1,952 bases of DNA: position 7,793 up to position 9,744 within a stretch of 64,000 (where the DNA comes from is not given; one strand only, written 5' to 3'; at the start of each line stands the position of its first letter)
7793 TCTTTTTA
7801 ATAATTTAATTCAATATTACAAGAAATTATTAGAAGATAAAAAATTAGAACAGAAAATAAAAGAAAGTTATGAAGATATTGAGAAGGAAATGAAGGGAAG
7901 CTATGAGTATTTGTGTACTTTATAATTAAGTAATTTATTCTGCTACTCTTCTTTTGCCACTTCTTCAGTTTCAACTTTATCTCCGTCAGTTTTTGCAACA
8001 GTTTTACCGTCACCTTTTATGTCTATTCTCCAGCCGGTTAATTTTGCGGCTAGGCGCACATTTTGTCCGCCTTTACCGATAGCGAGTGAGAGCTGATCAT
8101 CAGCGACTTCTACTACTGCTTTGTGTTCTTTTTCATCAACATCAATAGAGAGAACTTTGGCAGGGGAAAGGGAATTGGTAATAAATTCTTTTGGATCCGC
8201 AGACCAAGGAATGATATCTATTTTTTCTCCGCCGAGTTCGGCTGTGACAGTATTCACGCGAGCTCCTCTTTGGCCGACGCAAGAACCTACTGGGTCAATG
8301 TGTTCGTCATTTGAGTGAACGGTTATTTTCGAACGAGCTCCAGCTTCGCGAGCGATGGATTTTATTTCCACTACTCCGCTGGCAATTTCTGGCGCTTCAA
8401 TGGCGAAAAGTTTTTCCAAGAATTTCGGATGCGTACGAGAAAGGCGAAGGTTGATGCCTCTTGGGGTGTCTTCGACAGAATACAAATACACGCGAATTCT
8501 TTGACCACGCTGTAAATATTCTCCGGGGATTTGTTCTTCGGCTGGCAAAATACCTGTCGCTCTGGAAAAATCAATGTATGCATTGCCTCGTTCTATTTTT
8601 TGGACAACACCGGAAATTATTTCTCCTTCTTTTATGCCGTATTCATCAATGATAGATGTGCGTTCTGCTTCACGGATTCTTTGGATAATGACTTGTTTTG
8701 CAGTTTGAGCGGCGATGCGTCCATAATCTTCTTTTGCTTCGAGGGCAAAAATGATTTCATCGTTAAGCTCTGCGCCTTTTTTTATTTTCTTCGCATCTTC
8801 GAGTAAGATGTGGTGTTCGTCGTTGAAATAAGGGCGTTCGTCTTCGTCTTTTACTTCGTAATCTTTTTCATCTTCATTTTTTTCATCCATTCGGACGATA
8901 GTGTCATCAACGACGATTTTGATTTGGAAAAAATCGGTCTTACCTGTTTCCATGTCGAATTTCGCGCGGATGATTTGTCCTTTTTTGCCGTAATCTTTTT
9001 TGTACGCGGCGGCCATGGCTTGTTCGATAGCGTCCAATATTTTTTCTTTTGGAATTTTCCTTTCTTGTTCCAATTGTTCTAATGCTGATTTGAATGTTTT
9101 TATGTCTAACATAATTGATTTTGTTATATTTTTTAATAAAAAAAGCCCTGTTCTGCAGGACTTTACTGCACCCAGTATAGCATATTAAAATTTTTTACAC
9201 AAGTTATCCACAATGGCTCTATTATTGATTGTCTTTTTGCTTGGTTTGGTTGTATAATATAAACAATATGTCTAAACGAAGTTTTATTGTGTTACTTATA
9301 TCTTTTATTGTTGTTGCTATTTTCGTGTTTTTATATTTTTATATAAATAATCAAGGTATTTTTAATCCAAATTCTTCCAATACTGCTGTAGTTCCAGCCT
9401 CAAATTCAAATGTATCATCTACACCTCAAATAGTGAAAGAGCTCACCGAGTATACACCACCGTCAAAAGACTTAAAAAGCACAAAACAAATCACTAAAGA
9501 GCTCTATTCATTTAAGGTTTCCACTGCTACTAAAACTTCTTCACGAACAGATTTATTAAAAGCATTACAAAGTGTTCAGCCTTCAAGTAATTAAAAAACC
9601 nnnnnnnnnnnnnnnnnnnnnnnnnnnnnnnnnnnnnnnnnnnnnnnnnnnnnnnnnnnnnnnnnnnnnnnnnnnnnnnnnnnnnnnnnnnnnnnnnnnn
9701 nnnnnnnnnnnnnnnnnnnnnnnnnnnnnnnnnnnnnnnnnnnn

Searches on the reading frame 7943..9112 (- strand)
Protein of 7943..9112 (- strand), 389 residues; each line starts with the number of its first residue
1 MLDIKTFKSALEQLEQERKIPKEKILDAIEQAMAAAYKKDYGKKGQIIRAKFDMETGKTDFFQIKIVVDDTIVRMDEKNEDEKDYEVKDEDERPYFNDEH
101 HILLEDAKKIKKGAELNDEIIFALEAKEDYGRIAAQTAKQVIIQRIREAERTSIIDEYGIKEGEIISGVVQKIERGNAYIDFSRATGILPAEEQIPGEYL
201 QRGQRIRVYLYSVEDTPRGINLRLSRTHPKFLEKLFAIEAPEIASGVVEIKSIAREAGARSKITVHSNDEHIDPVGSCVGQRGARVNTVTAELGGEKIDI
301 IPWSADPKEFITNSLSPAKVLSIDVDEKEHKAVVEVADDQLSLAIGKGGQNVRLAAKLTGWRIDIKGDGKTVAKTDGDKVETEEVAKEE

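Call 9: search_protein_families(library=pfam, proteins=[window:7943-9112:-], max_evalue=0.001)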
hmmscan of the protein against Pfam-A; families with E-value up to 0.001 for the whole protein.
window:7943-9112:- (389 aa): 5 families
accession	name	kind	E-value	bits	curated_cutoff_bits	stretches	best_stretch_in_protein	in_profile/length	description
PF08529.16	NusA_N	-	3.4e-30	105.1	23.8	1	7-151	2-118/119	NusA N-terminal domain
PF13184.12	KH_5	-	1.5e-29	102.3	27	1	257-324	1-68/69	NusA-like KH domain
PF00575.29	S1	-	7.7e-09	36.2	22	1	161-223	3-72/74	S1 RNA binding domain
PF23095.1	KH_NusA_C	-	4.2e-05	24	34.2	1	332-365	1-34/59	Transcription termination/antitermination protein NusA, KH domain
PF07650.23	KH_2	-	0.00014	22.1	22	1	309-364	4-59/78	KH domain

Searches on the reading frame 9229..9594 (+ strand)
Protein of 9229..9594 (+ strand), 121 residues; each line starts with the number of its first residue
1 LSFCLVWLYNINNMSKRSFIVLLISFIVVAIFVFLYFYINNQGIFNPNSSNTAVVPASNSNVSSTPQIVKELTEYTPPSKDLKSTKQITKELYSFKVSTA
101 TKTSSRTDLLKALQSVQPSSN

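Call 9: search_protein_families(library=pfam, proteins=[window:9229-9594:+], max_evalue=0.001)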
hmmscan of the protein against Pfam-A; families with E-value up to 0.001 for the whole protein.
window:9229-9594:+ (121 aa): 1 family
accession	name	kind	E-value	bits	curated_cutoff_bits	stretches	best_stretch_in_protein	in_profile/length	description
PF12698.13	ABC2_membrane_3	-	0.00046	19.8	31.6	1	21-111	3-72/347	ABC-2 family transporter protein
